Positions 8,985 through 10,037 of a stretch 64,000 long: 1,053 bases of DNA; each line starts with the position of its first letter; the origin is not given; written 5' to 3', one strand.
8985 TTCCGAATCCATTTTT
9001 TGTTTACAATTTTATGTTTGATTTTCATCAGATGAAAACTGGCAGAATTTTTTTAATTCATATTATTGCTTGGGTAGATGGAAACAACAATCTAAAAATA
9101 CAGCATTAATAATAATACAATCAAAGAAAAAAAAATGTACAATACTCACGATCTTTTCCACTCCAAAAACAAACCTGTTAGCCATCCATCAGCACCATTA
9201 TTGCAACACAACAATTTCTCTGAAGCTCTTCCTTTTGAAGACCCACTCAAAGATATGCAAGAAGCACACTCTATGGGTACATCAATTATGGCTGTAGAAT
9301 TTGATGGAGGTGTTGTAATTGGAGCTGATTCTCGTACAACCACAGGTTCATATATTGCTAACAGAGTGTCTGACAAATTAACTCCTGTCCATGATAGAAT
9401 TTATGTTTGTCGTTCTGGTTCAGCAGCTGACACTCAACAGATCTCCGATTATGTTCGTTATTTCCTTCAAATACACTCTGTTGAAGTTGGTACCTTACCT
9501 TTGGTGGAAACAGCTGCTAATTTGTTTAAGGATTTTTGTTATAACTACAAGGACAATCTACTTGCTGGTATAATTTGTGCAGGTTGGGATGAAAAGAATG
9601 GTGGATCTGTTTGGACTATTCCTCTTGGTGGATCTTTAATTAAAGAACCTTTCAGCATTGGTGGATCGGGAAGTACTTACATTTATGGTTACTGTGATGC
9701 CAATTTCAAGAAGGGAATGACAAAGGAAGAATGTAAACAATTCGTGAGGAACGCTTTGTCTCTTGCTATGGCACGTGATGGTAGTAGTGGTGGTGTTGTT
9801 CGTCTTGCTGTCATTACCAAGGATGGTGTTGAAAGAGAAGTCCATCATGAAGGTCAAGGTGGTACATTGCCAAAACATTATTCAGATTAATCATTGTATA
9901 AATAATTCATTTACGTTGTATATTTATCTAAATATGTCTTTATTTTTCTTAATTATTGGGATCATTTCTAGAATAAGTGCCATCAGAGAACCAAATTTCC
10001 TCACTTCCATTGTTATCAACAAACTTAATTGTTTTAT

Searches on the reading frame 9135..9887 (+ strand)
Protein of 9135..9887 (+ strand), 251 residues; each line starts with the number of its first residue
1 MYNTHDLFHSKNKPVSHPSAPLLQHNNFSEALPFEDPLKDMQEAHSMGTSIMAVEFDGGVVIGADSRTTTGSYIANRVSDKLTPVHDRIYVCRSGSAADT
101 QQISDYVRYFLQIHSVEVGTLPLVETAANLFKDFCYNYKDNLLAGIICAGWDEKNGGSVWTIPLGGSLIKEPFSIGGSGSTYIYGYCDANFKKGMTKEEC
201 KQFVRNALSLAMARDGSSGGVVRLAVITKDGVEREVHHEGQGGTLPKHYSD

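Call 64: search_protein_families(library=pfam, proteins=[window:9135-9887:+], max_evalue=0.00001)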
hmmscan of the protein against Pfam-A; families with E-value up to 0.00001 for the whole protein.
window:9135-9887:+ (251 aa): 1 family
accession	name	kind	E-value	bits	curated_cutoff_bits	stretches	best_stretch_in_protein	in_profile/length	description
PF00227.31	Proteasome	-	1.2e-47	162.5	22.4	1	47-227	3-189/189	Proteasome subunit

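Call 76: list_cluster_members(proteins=[window:9135-9887:+, window:24152-26191:+, window:26277-27395:-, window:32453-33508:+, window:33773-34894:+, window:34948-36204:+, window:44422-45771:+, window:15226-16530:-, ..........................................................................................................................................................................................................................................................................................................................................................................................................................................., window:22617-22961:+])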
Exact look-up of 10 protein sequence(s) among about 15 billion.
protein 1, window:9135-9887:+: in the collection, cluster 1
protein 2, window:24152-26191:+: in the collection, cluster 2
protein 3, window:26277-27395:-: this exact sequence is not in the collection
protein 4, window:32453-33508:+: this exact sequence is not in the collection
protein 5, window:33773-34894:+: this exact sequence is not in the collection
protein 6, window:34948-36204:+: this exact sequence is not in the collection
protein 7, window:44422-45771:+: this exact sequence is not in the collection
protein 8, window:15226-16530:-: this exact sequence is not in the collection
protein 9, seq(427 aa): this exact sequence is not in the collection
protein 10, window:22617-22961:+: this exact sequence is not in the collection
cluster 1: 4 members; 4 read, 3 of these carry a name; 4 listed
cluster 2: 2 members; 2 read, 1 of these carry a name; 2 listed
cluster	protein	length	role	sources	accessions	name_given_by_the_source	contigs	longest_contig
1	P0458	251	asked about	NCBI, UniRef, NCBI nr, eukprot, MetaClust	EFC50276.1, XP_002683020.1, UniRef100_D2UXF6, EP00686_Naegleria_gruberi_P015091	20S proteasome [Naegleria gruberi] | Proteasome subunit beta n=1 Tax=Naegleria gruberi TaxID=5762 RepID=D2UXF6_NAEGR | XP_002683020.1 20S proteasome [Naegleria gruberi]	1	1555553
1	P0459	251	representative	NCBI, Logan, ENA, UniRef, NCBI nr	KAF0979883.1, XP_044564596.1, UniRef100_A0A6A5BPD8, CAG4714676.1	hypothetical protein FDP41_001036 [Naegleria fowleri] | Proteasome subunit beta n=1 Tax=Naegleria fowleri TaxID=5763 RepID=A0A6A5BPD8_NAEFO | uncharacterized protein FDP41_001036 [Naegleria fowleri]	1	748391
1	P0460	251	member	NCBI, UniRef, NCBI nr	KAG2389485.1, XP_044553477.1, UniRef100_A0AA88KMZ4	hypothetical protein C9374_014045 [Naegleria lovaniensis] | Proteasome subunit beta n=1 Tax=Naegleria lovaniensis TaxID=51637 RepID=A0AA88KMZ4_NAELO | uncharacterized protein C9374_014045 [Naegleria lovaniensis]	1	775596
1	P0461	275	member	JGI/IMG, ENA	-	-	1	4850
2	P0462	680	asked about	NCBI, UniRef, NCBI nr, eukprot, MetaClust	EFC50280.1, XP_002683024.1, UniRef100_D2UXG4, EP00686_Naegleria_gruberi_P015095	predicted protein [Naegleria gruberi] | Predicted protein n=1 Tax=Naegleria gruberi TaxID=5762 RepID=D2UXG4_NAEGR | uncharacterized protein NAEGRDRAFT_61113 [Naegleria gruberi]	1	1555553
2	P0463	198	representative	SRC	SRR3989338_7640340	-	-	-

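Call 77: find_encoding_contigs(protein=P0459, flank=10000, max_places=3)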
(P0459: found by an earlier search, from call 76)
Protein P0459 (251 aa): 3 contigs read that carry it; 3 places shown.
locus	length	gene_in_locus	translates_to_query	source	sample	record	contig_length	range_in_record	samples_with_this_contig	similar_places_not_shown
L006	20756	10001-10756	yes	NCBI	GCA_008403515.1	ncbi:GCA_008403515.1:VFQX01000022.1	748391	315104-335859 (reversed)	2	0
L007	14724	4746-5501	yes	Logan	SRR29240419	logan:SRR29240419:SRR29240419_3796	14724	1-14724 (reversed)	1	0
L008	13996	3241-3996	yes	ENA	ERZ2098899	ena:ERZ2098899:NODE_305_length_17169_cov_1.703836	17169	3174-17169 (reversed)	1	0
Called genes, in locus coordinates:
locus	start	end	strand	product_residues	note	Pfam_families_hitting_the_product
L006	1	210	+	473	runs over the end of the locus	PF00450:Peptidase_S10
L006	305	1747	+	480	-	PF12937:F-box-like (faint), PF00569:ZZ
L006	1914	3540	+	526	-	-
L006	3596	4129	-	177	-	-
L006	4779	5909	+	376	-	PF00022:Actin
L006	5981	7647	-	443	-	PF25390:WD40_RLD, PF00415:RCC1 (faint), PF25390:WD40_RLD, PF13540:RCC1_2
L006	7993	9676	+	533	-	PF05694:SBP56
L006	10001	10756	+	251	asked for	PF00227:Proteasome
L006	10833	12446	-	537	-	PF02886:LBP_BPI_CETP_C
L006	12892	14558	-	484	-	-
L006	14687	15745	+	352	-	PF00443:UCH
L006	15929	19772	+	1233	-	-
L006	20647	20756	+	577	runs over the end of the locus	PF01494:FAD_binding_3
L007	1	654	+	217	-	?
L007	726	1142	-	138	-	-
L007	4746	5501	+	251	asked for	PF00227:Proteasome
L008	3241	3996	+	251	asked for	PF00227:Proteasome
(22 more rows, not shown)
